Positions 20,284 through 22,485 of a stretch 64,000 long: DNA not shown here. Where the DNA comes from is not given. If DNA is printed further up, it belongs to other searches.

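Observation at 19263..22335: SIR2-like plus HerA-like ATPase gene pair (SIR2-HerA type anti-phage system)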

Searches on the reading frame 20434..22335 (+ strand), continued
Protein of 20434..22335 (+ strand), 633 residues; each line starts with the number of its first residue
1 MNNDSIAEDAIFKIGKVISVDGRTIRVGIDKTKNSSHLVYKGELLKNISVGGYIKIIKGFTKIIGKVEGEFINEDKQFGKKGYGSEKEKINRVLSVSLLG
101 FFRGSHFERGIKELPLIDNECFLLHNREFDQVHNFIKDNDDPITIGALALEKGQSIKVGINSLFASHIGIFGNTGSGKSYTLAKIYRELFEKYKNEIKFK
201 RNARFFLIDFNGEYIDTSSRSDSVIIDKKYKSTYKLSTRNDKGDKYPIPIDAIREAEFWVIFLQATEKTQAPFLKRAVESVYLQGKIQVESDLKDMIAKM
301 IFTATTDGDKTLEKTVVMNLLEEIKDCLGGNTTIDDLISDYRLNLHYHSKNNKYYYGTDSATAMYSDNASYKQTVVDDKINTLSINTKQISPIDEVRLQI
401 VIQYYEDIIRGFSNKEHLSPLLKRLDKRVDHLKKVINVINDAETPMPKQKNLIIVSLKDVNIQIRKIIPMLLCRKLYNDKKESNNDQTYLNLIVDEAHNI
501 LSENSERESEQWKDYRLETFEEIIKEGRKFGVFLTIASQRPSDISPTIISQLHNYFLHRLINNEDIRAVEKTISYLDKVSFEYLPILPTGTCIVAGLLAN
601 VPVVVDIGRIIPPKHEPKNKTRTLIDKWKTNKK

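Call 22: find_related_loci(query=window:20434-22335:+, collection=metagenome_contigs, flank=7000)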
Query window:20434-22335:+ (633 aa) in metagenome_contigs; peptide patterns used: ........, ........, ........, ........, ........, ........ (x = any residue, [..] = any of these).
193 stretches matched a pattern; 74 encode a relative of the query (tblastn E <= 1e-3); 72 distinct loci.
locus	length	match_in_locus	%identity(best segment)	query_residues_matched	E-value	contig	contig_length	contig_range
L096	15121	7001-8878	72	1-629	0e+0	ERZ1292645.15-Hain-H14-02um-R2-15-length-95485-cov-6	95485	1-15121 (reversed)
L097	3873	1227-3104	72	2-629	0e+0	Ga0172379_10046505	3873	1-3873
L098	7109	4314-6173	71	4-628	0e+0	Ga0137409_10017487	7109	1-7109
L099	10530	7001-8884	71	2-629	0e+0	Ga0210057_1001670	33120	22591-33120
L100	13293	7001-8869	68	4-629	0e+0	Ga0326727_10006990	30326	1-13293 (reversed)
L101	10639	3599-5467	68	4-629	0e+0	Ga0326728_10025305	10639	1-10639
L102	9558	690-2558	67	4-633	0e+0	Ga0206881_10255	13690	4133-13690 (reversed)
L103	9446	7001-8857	67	4-629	0e+0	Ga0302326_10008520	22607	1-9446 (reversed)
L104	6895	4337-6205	69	1-629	0e+0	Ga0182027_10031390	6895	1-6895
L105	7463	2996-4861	67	6-628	0e+0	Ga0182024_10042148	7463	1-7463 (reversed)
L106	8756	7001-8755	71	1-588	0e+0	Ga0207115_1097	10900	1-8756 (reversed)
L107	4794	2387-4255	66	1-629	0e+0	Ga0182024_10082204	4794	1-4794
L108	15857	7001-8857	66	7-630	0e+0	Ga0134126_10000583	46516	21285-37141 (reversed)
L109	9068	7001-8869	63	1-629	0e+0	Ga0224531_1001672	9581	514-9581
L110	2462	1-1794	66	25-629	0e+0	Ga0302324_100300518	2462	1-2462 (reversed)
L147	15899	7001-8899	92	1-633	0e+0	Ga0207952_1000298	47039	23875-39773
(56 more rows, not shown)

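Call 23: find_related_loci(query=window:20434-22335:+, collection=viral_contigs, flank=7000)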
Query window:20434-22335:+ (633 aa) in viral_contigs; peptide patterns used: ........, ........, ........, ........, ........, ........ (x = any residue, [..] = any of these).
10 stretches matched a pattern, but none encodes a relative of the query by tblastn (E <= 1e-3).

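Call 45: search_protein_families(library=pfam, proteins=[L147:9615-11597:+, L147:11643-12044:+, L147:12125-12496:+, L147:12503-13258:+, L147:13261-13800:+, L147:13772-14257:+, L147:14241-14894:+], max_evalue=0.001)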
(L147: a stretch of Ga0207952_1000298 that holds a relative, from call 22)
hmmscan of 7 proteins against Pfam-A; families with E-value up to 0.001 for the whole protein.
L147:9615-11597:+ (660 aa): 2 families
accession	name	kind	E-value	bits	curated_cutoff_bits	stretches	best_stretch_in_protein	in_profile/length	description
PF00122.25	E1-E2_ATPase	-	6.5e-49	166.3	28.1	1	146-314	12-181/181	E1-E2 ATPase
PF00702.32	Hydrolase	-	2e-32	113.6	26.4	1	330-548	1-188/191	haloacid dehalogenase-like hydrolase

L147:11643-12044:+ (133 aa): 0 families

L147:12125-12496:+ (123 aa): 2 families
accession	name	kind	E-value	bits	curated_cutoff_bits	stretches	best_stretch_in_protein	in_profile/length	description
PF03713.19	DUF305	-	8.8e-22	78.2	27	1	32-117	66-151/151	Domain of unknown function (DUF305)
PF13628.12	DUF4142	-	5.4e-07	30.4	27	1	35-102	57-124/138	Domain of unknown function (DUF4142)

L147:12503-13258:+ (251 aa): 4 families
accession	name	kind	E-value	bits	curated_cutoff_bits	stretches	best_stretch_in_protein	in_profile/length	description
PF13462.12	Thioredoxin_4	-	4.4e-25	89.2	23.2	1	74-246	3-163/165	Thioredoxin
PF01323.26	DSBA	-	2.1e-16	60.7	25.6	2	172-246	121-190/191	DSBA-like thioredoxin domain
PF13098.12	Thioredoxin_2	-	8.6e-07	29.7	27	1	88-245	9-103/104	Thioredoxin-like domain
PF18400.7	Thioredoxin_12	-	1.3e-05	25.7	26.1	0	76-130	134-186/190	Thioredoxin-like domain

L147:13261-13800:+ (179 aa): 0 families

L147:13772-14257:+ (161 aa): 2 families
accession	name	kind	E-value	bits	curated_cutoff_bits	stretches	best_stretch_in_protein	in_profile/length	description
PF02600.21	DsbB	-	2.1e-14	54.6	22.1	1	29-148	7-145/148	Disulfide bond formation protein DsbB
PF07884.19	VKOR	-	2.2e-06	28.3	27.5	1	85-158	3-83/134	Vitamin K epoxide reductase family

L147:14241-14894:+ (217 aa): 2 families
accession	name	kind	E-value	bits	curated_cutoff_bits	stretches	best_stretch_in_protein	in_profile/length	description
PF13462.12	Thioredoxin_4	-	4.1e-30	105.6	23.2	1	49-214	4-165/165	Thioredoxin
PF01323.26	DSBA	-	4e-15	56.5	25.6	1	61-199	1-177/191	DSBA-like thioredoxin domain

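Call 51: search_dna_similar(query=window:20434-22335:+, collection=phages, mode=protein, max_rows=15)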
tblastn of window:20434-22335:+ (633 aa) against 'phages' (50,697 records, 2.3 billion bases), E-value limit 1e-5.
Records with a match: 2; places in all: 2; records where one place covers at least 80% of the query: 0.
Best place of each record, by identity: <60% 2.
By first word of the organism name: Bacteriophage 1; Blautia 1.
By host as written in the record: - 1; Blautia coccoides 1.
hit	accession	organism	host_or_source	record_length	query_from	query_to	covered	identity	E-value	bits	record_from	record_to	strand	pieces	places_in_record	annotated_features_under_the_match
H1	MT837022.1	Bacteriophage sp.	human fecal samples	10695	450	623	27%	30.5%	2e-15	86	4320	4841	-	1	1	record has no annotation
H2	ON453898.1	Blautia phage Montmirail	Blautia coccoides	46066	475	632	25%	27.2%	8e-12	75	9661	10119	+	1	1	terminase large subunit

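Call 52: find_related_loci(query=A2, collection=viral_contigs, flank=8000)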
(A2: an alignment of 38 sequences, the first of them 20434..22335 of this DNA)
Query A2 (633 aa) in viral_contigs; peptide patterns used: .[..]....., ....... (x = any residue, [..] = any of these).
600 stretches matched a pattern (row limit reached: there are more); 3 encode a relative of the query (tblastn E <= 1e-3); 3 distinct loci.
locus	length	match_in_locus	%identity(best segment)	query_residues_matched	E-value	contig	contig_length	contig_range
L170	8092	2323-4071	37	14-629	7e-110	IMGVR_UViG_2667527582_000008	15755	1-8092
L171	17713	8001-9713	32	14-630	1e-78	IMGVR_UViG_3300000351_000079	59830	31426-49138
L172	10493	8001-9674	31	12-629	4e-23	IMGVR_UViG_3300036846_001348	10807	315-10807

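Call 53: predict_structure(alignment_id=A2)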
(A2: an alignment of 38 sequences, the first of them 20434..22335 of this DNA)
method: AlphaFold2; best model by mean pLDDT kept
length: 633 residues; sequences in the alignment: 38
mean_pLDDT: 63.5   pTM: 0.59
mean pLDDT of the five models: 63.5, 61.9, 61.0, 56.6, 52.6
residues with pLDDT >= 90: 105; 70-90: 186; 50-70: 132; < 50: 210
segments of 3 or more residues with pLDDT < 50: 1-11, 34-47, 78-83, 147-154, 162-183, 219-224, 487-625, 631-633
pLDDT, mean of each block of 10 residues (from residue 1): 37 76 77 45 45 77 78 56 51 76 71 73 73 63 52 51 38 30 55 72 64 56 58 83 84 88 83 92 92 95 77 79 90 93 89 86 88 93 91 93 90 76 90 89 58 76 74 64 52 35 32 38 37 28 29 32 37 33 24 28 26 35 49 42
secondary structure, 60 per line:
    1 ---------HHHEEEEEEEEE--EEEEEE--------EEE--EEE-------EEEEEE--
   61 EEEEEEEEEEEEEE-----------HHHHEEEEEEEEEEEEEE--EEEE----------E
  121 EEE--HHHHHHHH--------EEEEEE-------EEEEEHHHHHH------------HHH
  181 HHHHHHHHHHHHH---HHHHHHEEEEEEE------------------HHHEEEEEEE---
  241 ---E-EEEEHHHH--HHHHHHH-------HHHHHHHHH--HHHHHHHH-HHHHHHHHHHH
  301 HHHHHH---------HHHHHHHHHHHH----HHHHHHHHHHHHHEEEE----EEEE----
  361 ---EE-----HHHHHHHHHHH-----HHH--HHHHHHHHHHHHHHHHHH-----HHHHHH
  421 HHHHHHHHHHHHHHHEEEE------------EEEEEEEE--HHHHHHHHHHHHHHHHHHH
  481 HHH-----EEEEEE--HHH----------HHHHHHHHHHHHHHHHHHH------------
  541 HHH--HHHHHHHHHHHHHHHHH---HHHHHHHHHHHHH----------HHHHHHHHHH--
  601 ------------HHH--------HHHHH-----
elements in order: E13-21 E24-29 E38-40 E43-45 E53-58 E61-74 H86-89 E90-103 E106-109 E120-123 H126-133 E142-147 E155-159 H160-165 H178-193 H197-202 E203-209 E231-237 E246-249 H250-253 H256-262 H270-278 H281-288 H290-306 H316-327 H332-344 E345-348 E353-356 H371-381 H392-409 H415-435 E436-439 E452-459 H462-483 E489-494 H510-528 H546-562 H566-578 H589-598 H624-628

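Call 57: search_protein_families(library=padloc, proteins=[L170:1205-2320:+, L170:2299-4077:+, L171:7111-8013:+, L171:7989-9755:+, L170:4433-5557:-, L171:9866-11491:+], max_evalue=0.00001)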
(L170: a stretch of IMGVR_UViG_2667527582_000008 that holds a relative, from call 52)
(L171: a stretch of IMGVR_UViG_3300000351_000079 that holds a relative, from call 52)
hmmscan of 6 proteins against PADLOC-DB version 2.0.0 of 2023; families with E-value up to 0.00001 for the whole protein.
L170:1205-2320:+ (371 aa): 21 families
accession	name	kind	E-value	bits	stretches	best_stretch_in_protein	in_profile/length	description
PDLC04089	SIR2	-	2.7e-66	222.2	2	12-197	14-192/336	-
PDLC04080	SIR2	-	4.9e-52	175.2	2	232-354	214-335/347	-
PDLC04084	SIR2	-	5.7e-36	122.6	1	76-359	150-386/414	-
PDLC02186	SIR2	-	4.6e-24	83.2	2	238-330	255-346/412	-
PDLC04090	SIR2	-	7.3e-23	79.4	2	253-365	285-400/426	-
PDLC04076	SIR2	-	1.1e-22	78.9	2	248-333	262-345/406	-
PDLC04081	SIR2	-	1.3e-20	71.9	1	96-192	123-215/345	-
PDLC04093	SIR2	-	1.4e-19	68.3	2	252-339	237-326/395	-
PDLC04087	SIR2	-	5.7e-19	66.2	1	78-196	102-208/343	-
PDLC04085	SIR2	-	1.9e-18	64.6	1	229-324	291-385/463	-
PDLC04094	SIR2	-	2.6e-18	64.4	2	248-327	224-303/399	-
PDLC04075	SIR2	-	1.4e-17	61.6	2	82-194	159-269/414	-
PDLC04079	SIR2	-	4.3e-17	59.8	2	64-225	140-298/430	-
PDLC04088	SIR2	-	5.8e-16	56.6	1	85-193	148-242/390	-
PDLC04083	SIR2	-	1.8e-14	51.4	1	62-219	87-240/371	-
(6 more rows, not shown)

L170:2299-4077:+ (592 aa): 15 families
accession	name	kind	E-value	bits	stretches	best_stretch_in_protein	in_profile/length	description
PDLC04097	HerA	-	7.5e-200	663.6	1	5-591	4-612/618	-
PDLC04102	HerA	-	8.9e-65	217.3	2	6-275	7-293/654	-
PDLC04105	HerA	-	2.9e-59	199.1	1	5-591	8-554/576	-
PDLC04098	HerA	-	1.1e-53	180.9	2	415-590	486-666/686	-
PDLC04103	HerA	-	8.2e-52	174.3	1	6-590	13-574/579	-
PDLC04106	HerA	-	6.2e-41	138.7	2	446-585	505-641/667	-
PDLC02185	HerA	-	1.4e-37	127.8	2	447-590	441-579/585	-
PDLC04100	HerA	-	1.6e-36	124.1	2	444-582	432-565/580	-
PDLC02188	HerA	-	3.9e-34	116.5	1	66-591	54-561/578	-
PDLC04104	HerA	-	1.2e-24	84.7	1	394-590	164-354/379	-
PDLC01055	HerA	-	3.2e-16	57.2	1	104-210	105-202/532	Type III coevolved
PDLC04140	mad8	-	1.1e-15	56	1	158-565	27-294/314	mads_8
PDLC04101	HerA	-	1.2e-12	45.3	1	5-216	10-218/400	-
PDLC04099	HerA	-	7.9e-11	39.7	1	5-210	8-213/214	-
PDLC04107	HerA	-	4.4e-09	33.8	1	5-212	10-215/306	-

L171:7111-8013:+ (300 aa): 19 families
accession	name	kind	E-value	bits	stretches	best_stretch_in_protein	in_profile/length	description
PDLC04084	SIR2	-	1.3e-20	72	1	190-279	278-372/414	-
PDLC04089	SIR2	-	1.4e-17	62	2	16-143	13-126/336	-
PDLC04080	SIR2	-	5.3e-15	53.4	2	190-257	236-305/347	-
PDLC04093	SIR2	-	1e-13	49.1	1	184-257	233-308/395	-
PDLC04092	SIR2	-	1.1e-11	42.7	1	177-249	184-255/318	-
PDLC04079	SIR2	-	4.3e-11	40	0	73-143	136-205/430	-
PDLC04090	SIR2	-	1.2e-10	39.1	1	190-253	286-352/426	-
PDLC02419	Aga_SIR2-PNTD1-PNTD2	-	4.9e-10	36.8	1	125-262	122-249/558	Class I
PDLC04076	SIR2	-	8e-10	36.5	1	187-243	265-321/406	-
PDLC04087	SIR2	-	1.3e-09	35.4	0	190-244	222-275/343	-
PDLC02186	SIR2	-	3.4e-09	34.3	1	190-243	271-324/412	-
PDLC02420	Aga_SIR2-PNTD1-PNTD2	-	4.7e-09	33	1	122-256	131-253/1010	Class I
PDLC04085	SIR2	-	2e-08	31.5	0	189-243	315-369/463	-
PDLC04094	SIR2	-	9.5e-08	29.6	0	190-245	230-285/399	-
PDLC04075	SIR2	-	1.3e-07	28.7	0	53-144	118-208/414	-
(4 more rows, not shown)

L171:7989-9755:+ (588 aa): 15 families
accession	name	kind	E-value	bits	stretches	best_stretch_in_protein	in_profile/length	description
PDLC04097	HerA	-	7.9e-117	389.4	1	3-571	6-609/618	-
PDLC04102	HerA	-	2.4e-70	235.7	2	383-570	454-634/654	-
PDLC04105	HerA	-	2.6e-56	189.4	1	72-571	84-551/576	-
PDLC04106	HerA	-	3.9e-52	175.7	2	400-572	475-645/667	-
PDLC04098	HerA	-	3e-51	172.8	2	392-569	482-662/686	-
PDLC02185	HerA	-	3.5e-48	162.7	2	394-568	406-574/585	-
PDLC04100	HerA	-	1.2e-45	154.3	2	393-569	399-569/580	-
PDLC04103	HerA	-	5.3e-45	151.8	2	356-568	351-569/579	-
PDLC02188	HerA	-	5.5e-38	129.2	1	35-574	33-561/578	-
PDLC04104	HerA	-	2.3e-27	93.7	1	392-571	178-352/379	-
PDLC04140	mad8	-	2.3e-23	81.2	1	120-542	3-288/314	mads_8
PDLC01055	HerA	-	5.5e-21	73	1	376-554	355-525/532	Type III coevolved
PDLC04099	HerA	-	5.9e-08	30.3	1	81-192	102-212/214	-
PDLC04101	HerA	-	5.5e-07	26.6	1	83-192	103-211/400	-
PDLC04107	HerA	-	8.4e-07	26.3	1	83-192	104-212/306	-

L170:4433-5557:- (374 aa): 0 families

L171:9866-11491:+ (541 aa): 72 families (the best 25 are shown)
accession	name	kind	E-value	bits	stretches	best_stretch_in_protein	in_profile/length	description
PDLC00102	GajA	-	5.9e-168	557.6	1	2-541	1-530/532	AAA ATPase domain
PDLC00098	GajA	-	3e-141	469.8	1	2-540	1-531/534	AAA ATPase domain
PDLC00078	GajA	-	4.5e-32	109.5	1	2-529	1-559/580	AAA ATPase domain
PDLC00080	GajA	-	2.1e-27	94.2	2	190-495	198-509/622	AAA ATPase domain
PDLC00099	GajA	-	7.7e-27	92.5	2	179-498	190-515/626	AAA ATPase domain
PDLC00069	GajA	-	2.6e-24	83.6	2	283-487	328-556/687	AAA ATPase domain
PDLC00091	GajA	-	3e-22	77.2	2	280-465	285-490/627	AAA ATPase domain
PDLC00096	GajA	-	3.1e-22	77.1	2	277-458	277-472/630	AAA ATPase domain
PDLC02979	AriA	-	7.6e-22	76.6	1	2-332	1-373/373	-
PDLC00072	GajA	-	1.1e-21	75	2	265-453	316-516/709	AAA ATPase domain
PDLC00071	GajA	-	8.1e-21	72.4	2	201-477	177-453/588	AAA ATPase domain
PDLC00066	GajA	-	1.2e-20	71.6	1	222-497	203-488/567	AAA ATPase domain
PDLC00065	GajA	-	1.3e-20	71.8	2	286-492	330-549/670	AAA ATPase domain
PDLC00077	GajA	-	3.6e-20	70.1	2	263-529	296-596/616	AAA ATPase domain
PDLC00067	GajA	-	5.7e-20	69.3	1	218-516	215-533/604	AAA ATPase domain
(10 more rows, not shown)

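Call 58: fold_search(model_id=the predicted structure, library=pdb)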
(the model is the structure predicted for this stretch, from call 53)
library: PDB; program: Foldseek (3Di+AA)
matches with E <= 10: 339; with E <= 0.001: 72
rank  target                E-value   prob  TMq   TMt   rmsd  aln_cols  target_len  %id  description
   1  8yhx_A                4.4e-15  1.00  0.45  0.49   9.4       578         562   20  Cryo-EM structure of the trimeric HerA (released 2024-11-06)
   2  9c1n_R                1.7e-13  1.00  0.39  0.42  12.6       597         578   18  HerA-DUF4297 assembly 2 (released 2025-06-04)
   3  8wld_L                2.0e-13  1.00  0.42  0.40  11.9       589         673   21  Cryo-EM structure of SIR2/HerA antiphage complex (released 2024-09-11)
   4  8xav_E                3.2e-13  1.00  0.39  0.43  12.7       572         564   19  Cryo-EM structure of an anti-phage defense complex (released 2024-06-05)
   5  8xav_A                4.1e-13  1.00  0.38  0.41  12.6       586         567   18  Cryo-EM structure of an anti-phage defense complex (released 2024-06-05)
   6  8wiv_L                4.1e-13  1.00  0.40  0.39  11.9       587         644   19  Cryo-EM structure of a bacterial protein (released 2024-09-11)
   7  8xaw_D                4.6e-13  1.00  0.40  0.44  12.2       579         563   19  Cryo-EM structure of an anti-phage defense complex bound to AMPPNP and DNA at state 1 (released 2024-06-05)
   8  8wof_D                6.3e-13  1.00  0.39  0.45  13.2       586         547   20  Cryo-EM structure of SIR2/HerA complex (released 2024-09-11)
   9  8woc_D                7.8e-13  1.00  0.39  0.44  13.2       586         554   20  Cryo-EM structure of SIR2/HerA complex (released 2024-09-11)
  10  8wod_O                1.0e-12  1.00  0.42  0.46  12.1       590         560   21  Cryo-EM structure of SIR2/HerA complex (released 2024-09-11)
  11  8wld_D                1.2e-12  1.00  0.39  0.38  13.1       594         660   19  Cryo-EM structure of SIR2/HerA antiphage complex (released 2024-09-11)
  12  8xau_A                1.2e-12  1.00  0.38  0.42  12.6       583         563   19  Cryo-EM structure of HerA (released 2024-06-05)
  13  8wld_M                1.4e-12  1.00  0.42  0.40  11.8       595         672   19  Cryo-EM structure of SIR2/HerA antiphage complex (released 2024-09-11)
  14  8zis_C                1.9e-12  1.00  0.40  0.43  11.1       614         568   15  HerA Hexamer (released 2025-03-12)
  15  9c1m_Q                2.0e-12  1.00  0.39  0.42  12.4       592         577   18  HerA-DUF assembly 1 (released 2025-06-04)
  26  9c1m_M                1.0e-11  1.00  0.38  0.40  12.4       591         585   19  HerA-DUF assembly 1 (released 2025-06-04)
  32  8ziq_O                3.0e-11  1.00  0.38  0.41  11.6       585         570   16  HerA-DUF4297 complex with DNA (released 2025-03-12)
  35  8ziq_M                4.1e-11  1.00  0.39  0.42  11.5       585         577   16  HerA-DUF4297 complex with DNA (released 2025-03-12)
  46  8ziq_N                1.1e-10  1.00  0.39  0.42  12.9       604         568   16  HerA-DUF4297 complex with DNA (released 2025-03-12)
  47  9x1l_A                1.2e-10  1.00  0.32  0.34  18.1       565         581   12  The cryo-EM structure of HerA-NurA complex with AMPPNP from Thermococcus kodakarensis (released 2026-02-04)
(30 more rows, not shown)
